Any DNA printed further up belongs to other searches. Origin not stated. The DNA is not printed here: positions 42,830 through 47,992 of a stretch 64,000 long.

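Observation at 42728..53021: Candidate novel surface system: heteromeric ABC-2 transporter operon encoding a giant subtilase/GIFT-domain anchor protein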

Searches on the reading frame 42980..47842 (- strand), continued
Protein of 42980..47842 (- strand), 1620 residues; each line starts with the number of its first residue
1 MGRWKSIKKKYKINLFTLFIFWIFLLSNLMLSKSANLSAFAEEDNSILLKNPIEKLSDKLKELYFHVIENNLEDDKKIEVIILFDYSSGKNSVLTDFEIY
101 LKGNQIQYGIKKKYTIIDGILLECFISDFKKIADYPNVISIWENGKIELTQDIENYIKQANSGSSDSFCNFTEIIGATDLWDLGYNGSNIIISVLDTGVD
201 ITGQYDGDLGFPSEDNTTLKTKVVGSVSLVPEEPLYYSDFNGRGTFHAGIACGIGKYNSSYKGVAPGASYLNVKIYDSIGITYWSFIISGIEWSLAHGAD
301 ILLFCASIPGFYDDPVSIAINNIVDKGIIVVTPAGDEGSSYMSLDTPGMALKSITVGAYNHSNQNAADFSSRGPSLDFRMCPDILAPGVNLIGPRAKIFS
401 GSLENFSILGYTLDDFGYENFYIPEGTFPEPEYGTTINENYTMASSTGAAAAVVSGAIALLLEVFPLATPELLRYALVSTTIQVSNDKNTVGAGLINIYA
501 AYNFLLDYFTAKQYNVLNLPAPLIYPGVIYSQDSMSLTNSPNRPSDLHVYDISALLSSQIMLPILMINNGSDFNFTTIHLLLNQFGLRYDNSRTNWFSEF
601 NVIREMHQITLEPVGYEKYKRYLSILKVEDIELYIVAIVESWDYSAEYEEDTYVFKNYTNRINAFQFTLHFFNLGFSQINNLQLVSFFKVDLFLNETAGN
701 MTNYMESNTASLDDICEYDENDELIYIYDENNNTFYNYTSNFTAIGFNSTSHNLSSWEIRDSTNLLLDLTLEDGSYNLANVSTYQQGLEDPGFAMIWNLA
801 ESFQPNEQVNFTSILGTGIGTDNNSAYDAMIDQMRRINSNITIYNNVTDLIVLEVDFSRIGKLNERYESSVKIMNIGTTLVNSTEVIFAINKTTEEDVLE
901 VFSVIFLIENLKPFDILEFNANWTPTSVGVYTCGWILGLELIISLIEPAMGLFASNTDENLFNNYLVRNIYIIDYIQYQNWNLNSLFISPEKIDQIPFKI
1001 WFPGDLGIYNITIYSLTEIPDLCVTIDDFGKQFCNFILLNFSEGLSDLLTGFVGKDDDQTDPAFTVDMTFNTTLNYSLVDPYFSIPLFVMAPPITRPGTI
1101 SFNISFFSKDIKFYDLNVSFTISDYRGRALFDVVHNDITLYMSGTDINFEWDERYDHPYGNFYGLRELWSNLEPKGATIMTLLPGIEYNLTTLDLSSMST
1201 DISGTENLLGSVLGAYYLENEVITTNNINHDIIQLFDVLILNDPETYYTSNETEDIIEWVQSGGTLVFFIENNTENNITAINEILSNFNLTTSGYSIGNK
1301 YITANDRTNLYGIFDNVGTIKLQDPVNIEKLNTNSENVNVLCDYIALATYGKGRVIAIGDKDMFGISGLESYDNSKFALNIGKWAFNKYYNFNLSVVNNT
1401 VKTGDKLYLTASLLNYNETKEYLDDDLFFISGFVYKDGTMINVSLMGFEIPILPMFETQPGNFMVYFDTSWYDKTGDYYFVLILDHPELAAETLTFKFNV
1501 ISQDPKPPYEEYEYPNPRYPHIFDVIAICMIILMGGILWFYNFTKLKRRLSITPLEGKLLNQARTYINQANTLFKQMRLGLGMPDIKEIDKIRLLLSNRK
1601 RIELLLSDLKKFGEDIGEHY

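Call 12: find_encoding_contigs(protein=P0042, flank=10000, max_places=1)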
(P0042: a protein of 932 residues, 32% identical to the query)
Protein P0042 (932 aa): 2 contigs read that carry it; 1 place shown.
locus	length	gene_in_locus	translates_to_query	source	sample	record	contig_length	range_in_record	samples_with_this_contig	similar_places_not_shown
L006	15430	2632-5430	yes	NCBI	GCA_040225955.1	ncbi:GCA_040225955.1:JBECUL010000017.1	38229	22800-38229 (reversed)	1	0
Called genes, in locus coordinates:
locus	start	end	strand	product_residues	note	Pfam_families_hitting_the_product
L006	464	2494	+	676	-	PF08279:HTH_11 (faint)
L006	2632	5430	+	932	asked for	PF00082:Peptidase_S8, PF14258:DUF4350 (faint), PF23355:IFT52_GIFT (weak)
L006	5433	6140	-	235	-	PF00149:Metallophos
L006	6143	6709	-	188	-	PF10469:AKAP7_NLS, PF02834:LigT_PEase, PF13563:2_5_RNA_ligase2, PF02834:LigT_PEase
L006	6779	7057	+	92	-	PF04457:MJ1316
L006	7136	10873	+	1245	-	PF17915:zf_Rg, PF00270:DEAD, PF04851:ResIII, PF00271:Helicase_C (faint), PF01751:Toprim, PF01131:Topoisom_bac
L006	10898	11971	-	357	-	PF00465:Fe-ADH, PF13685:Fe-ADH_2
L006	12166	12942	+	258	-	PF02625:XdhC_CoxI, PF02254:TrkA_N (weak), PF03721:UDPG_MGDP_dh_N (weak), PF13478:XdhC_C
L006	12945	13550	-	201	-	PF01128:IspD (weak), PF12804:NTP_transf_3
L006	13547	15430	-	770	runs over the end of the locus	PF01315:Ald_Xan_dh_C, PF02738:MoCoBD_1, PF20256:MoCoBD_2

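Call 28: find_related_loci(query=A1, collection=genome_contigs, flank=10000)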
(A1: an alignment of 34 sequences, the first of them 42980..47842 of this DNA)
Query A1 (1620 aa) in genome_contigs; peptide patterns used: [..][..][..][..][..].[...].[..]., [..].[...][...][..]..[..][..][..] (x = any residue, [..] = any of these).
600 stretches matched a pattern (row limit reached: there are more); 243 encode a relative of the query (tblastn E <= 1e-3); the best 80 are kept; 80 distinct loci.
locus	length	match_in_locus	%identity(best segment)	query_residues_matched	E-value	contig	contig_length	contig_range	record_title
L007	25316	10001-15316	33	8-1620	0e+0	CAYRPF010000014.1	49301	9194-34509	MAG TPA_asm: uncultured archaeon isolate binchicken_co256_1 genome assembly, contig: NODE_829_length_49301_cov_7.488649,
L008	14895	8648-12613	29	138-1603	2e-81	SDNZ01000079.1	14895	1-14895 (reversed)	MAG: Candidatus Thorarchaeota archaeon isolate AMARA_8 AMARA-sed17-11343, whole genome shotgun sequence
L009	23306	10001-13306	29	49-1288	1e-76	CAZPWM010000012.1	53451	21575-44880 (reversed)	MAG TPA_asm: uncultured archaeon isolate SRP214966_co4_397 genome assembly, contig: NODE_329_length_53451_cov_6.285096,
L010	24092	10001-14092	26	110-1617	3e-104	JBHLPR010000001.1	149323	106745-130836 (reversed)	MAG: Promethearchaeota archaeon isolate H2S.129 H2S.129@36, whole genome shotgun sequence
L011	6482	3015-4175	30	73-505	2e-40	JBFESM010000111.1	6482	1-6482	MAG: Methanothrix sp. isolate Mix_mud06.2021.04.5 k141_407530_length_6482_cov_9.7999, whole genome shotgun sequence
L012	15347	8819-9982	31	70-505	1e-40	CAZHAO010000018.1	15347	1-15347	MAG TPA_asm: uncultured Methanotrichaceae archaeon isolate SRP098346_co1_296 genome assembly, contig: NODE_4230_length_1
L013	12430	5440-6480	30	149-507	9e-32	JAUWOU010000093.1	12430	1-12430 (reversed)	MAG: Candidatus Thorarchaeota archaeon isolate CSMAG_2458 CSMAG_2458_k141_1077833_length_12430_cov_7.9875, whole genome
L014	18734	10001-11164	30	72-505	1e-37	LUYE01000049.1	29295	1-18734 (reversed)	MAG: Methanosarcinales archaeon Methan_01 Methan_01_contig_478, whole genome shotgun sequence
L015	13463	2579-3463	30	187-516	2e-24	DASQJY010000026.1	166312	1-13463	MAG TPA_asm: Thermoanaerobaculia bacterium isolate SMAG_U11898 k141_442044, whole genome shotgun sequence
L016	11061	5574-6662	27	112-508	6e-24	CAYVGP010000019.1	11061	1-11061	MAG TPA_asm: uncultured Methanosarcinales archaeon isolate SRP216583_co2_29 genome assembly, contig: NODE_4901_length_11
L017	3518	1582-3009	27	9-524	5e-23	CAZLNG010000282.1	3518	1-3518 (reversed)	MAG TPA_asm: uncultured Methanosarcinales archaeon isolate binchicken_co158_90 genome assembly, contig: NODE_20521_lengt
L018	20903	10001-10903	28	174-503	1e-21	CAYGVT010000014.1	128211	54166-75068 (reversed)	MAG TPA_asm: uncultured Thermoplasmata archaeon isolate ERP119294_co2_530 genome assembly, contig: k141_3072497, whole g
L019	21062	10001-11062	27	112-505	5e-21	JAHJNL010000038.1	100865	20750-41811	MAG: Proteobacteria bacterium isolate Old_saline_glass_biofilm.mb.15 Old_saline_glass_b.mb.15_k141_16968, whole genome s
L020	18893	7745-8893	27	102-501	1e-20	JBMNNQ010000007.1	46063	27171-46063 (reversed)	MAG: Dethiobacteria bacterium isolate SBF912SR8HQ0008 scaffold_1354_c1, whole genome shotgun sequence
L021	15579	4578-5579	27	143-548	9e-18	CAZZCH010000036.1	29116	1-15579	MAG TPA_asm: uncultured Eubacteriales bacterium isolate SRP178699_co1_153 genome assembly, contig: NODE_1740_length_2911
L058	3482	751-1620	23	175-519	7e-12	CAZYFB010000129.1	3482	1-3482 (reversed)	MAG TPA_asm: uncultured bacterium isolate binchicken_co282_367 genome assembly, contig: NODE_51241_length_3482_cov_6.077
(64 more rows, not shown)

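Call 34: search_solved_structures(query=A1, max_evalue=1, show_alignments=0)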
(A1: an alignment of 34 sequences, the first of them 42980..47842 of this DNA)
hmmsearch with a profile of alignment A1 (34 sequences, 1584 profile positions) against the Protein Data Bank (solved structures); distinct sequences matched with E-value up to 1: 206 (the best 60 are shown).
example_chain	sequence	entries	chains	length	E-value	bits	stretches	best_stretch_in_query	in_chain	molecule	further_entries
3afg_A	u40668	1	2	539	1e-65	225.1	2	42-388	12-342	Subtilisin-like serine protease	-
9ues_B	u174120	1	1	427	6.8e-60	205.8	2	163-388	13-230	Subtilisin-like serine protease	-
8jmw_A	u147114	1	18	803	1.2e-48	168.5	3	34-355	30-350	S8 family serine peptidase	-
3whi_A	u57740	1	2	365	5e-43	149.9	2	68-383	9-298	Subtilisin E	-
2sni_E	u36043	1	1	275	9.8e-43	148.9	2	163-383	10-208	SUBTILISIN NOVO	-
1lw6_E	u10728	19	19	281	1.2e-42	148.7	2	163-383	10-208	SUBTILISIN BPN' | Subtilisin BPN' precursor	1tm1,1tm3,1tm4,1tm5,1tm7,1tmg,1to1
1sub_A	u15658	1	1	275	1.3e-42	148.5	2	163-383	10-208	SUBTILISIN BPN' CRB-S3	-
1sbn_E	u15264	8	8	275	2.4e-42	147.6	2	163-383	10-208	SUBTILISIN NOVO BPN' | SUBTILISIN BPN'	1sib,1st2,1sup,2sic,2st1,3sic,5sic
1suc_A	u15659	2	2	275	2.5e-42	147.5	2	163-383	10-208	SUBTILISIN BPN' CRB-S3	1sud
1v5i_A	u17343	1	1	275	4.1e-42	146.8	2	163-383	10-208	Subtilisin BPN'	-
1ubn_A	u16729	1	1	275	4.3e-42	146.8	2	163-383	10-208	PROTEIN (SELENOSUBTILISIN BPN)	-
1s02_A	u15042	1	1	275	4.9e-42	146.6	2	163-383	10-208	SUBTILISIN BPN'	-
6o44_A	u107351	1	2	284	5.6e-42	146.4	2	162-383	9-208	Nattokinase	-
1s01_A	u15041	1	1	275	7.5e-42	146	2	163-384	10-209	Subtilisin BPN'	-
8h7o_A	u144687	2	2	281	9.1e-42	145.7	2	163-384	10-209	Subtilisin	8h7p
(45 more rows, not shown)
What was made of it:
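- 47348..47710 (-): I9-like propeptide region (about aa 45-165). The family profile aligns from position 42 to residues 12 onward of pro-Tk-SP (3afg) and from position 68 to residue 9 onward of pro-subtilisin E (3whi) (call 34).
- On Peptidase S8 (subtilase) family: Tk-SP 1e-65 and subtilisin BPN' 1e-42 with the family profile (call 34).
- On Inhibitor_I9 propeptide: However, the family profile aligns across the propeptides of pro-Tk-SP (3afg, chain residues 12 onward) and pro-subtilisin E (3whi, residue 9 onward) (call 34).
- On Site-1 protease (MBTPS1): S1P ranks below Tk-SP and the subtilisins (130 bits against 225 and 149; call 34).
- Checked: However, the family profile aligns through the propeptides of pro-Tk-SP (3afg) and pro-subtilisin E (3whi) (call 34), so an I9-like propeptide is plausible.
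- An I9-like propeptide region is present (call 34).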

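Call 58: find_encoding_contigs(protein=P0001, flank=10000, max_places=2)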
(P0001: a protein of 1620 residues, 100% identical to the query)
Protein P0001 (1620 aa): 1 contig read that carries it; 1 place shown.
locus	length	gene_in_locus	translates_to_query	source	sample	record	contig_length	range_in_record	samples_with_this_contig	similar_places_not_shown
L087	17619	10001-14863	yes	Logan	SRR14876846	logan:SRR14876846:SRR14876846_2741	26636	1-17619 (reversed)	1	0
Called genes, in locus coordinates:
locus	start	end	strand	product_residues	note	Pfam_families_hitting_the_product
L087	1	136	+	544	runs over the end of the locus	PF00501:AMP-binding, PF13193:AMP-binding_C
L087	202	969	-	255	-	PF02517:Rce1-like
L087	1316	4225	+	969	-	PF01326:PPDK_N, PF00391:PEP-utilizers, PF02896:PEP-utilizers_C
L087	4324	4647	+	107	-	PF03685:UPF0147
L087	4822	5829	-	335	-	PF00005:ABC_tran, PF13304:AAA_21 (weak)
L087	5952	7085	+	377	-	PF12679:ABC2_membrane_2, PF12698:ABC2_membrane_3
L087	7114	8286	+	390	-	PF12679:ABC2_membrane_2 (weak), PF12698:ABC2_membrane_3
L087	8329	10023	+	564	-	PF02463:SMC_N (faint), PF00005:ABC_tran, PF13304:AAA_21 (faint)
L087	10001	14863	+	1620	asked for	PF00082:Peptidase_S8, PF14258:DUF4350 (weak)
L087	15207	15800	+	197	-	PF02887:PK_C (weak)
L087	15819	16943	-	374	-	-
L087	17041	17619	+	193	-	?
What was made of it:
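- Checked: On the minus strand: 50758-51891 (377 aa), 49557-50738 (393 aa, GTG start; a gene caller gives 390 aa, call 58), 47820-49514 (564 aa), 42980-47842 (1620 aa) and 42728-42934 (68 aa, TTG start).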

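Call 59: find_encoding_contigs(protein=P0006, flank=10000, max_places=1)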
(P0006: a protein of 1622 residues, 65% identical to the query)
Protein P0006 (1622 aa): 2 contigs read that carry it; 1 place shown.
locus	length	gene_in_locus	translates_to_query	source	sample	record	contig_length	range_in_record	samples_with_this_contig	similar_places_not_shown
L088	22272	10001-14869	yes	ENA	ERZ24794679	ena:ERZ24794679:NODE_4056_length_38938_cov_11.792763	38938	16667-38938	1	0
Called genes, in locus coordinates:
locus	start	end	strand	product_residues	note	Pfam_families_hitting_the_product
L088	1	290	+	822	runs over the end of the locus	PF13802:Gal_mutarotas_2, PF01055:Glyco_hydro_31_2nd, PF21365:Glyco_hydro_31_3rd, PF17137:DUF5110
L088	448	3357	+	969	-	PF01326:PPDK_N, PF00391:PEP-utilizers, PF02896:PEP-utilizers_C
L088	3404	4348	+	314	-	PF00702:Hydrolase, PF13419:HAD_2 (weak)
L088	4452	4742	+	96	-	PF03685:UPF0147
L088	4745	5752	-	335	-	PF00005:ABC_tran, PF13304:AAA_21 (weak)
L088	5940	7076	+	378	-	PF12679:ABC2_membrane_2, PF12698:ABC2_membrane_3, PF01061:ABC2_membrane (weak)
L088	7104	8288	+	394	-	PF12679:ABC2_membrane_2, PF12698:ABC2_membrane_3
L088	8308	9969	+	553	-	PF00005:ABC_tran, PF13304:AAA_21 (faint)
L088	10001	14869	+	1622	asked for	PF00082:Peptidase_S8, PF14258:DUF4350 (faint)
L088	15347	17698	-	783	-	PF11645:PDDEXK_5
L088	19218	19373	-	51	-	-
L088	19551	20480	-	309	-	-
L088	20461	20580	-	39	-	-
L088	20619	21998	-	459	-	PF01120:Alpha_L_fucos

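Call 66: find_encoding_contigs(protein=P0041, flank=8000, max_places=1)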
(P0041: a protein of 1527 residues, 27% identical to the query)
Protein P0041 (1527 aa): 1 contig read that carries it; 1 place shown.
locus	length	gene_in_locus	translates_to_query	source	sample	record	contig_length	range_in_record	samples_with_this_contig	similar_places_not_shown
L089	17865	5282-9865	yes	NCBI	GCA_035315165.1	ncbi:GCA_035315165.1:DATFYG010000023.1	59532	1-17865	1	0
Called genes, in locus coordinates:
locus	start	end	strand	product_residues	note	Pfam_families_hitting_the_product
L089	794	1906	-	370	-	PF00005:ABC_tran, PF13304:AAA_21 (faint)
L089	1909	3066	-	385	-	PF12698:ABC2_membrane_3, PF01061:ABC2_membrane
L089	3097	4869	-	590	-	PF00005:ABC_tran, PF13304:AAA_21 (faint)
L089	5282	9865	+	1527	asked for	PF00082:Peptidase_S8, PF09822:ABC_transp_aux (weak), PF23355:IFT52_GIFT (faint)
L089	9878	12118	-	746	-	-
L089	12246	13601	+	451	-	PF00682:HMGL-like, PF22617:HCS_D2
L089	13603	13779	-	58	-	-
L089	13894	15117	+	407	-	PF00266:Aminotran_5, PF05889:SepSecS, PF00155:Aminotran_1_2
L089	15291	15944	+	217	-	-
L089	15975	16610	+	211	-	-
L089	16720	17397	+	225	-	-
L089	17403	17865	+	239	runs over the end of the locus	-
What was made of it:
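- ABC genes divergent from the giant gene: L089 (call 66).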

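Call 67: find_encoding_contigs(protein=P0040, flank=8000, max_places=1)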
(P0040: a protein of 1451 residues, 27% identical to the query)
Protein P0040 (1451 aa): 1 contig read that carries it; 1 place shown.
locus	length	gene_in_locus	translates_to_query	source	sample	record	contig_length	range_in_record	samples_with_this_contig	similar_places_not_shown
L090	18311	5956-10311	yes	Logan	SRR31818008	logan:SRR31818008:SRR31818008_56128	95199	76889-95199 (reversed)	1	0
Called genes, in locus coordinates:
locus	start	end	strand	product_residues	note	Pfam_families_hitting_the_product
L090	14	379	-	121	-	PF00892:EamA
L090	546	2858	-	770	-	-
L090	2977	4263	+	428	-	PF12679:ABC2_membrane_2, PF12698:ABC2_membrane_3, PF01061:ABC2_membrane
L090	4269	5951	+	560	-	PF02463:SMC_N (faint), PF11495:TrmB_EBD_N (faint), PF00005:ABC_tran, PF13304:AAA_21 (faint)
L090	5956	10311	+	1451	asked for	PF00082:Peptidase_S8, PF23355:IFT52_GIFT (faint)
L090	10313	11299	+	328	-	PF00005:ABC_tran, PF13304:AAA_21 (faint)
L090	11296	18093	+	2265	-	-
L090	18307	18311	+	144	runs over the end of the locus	-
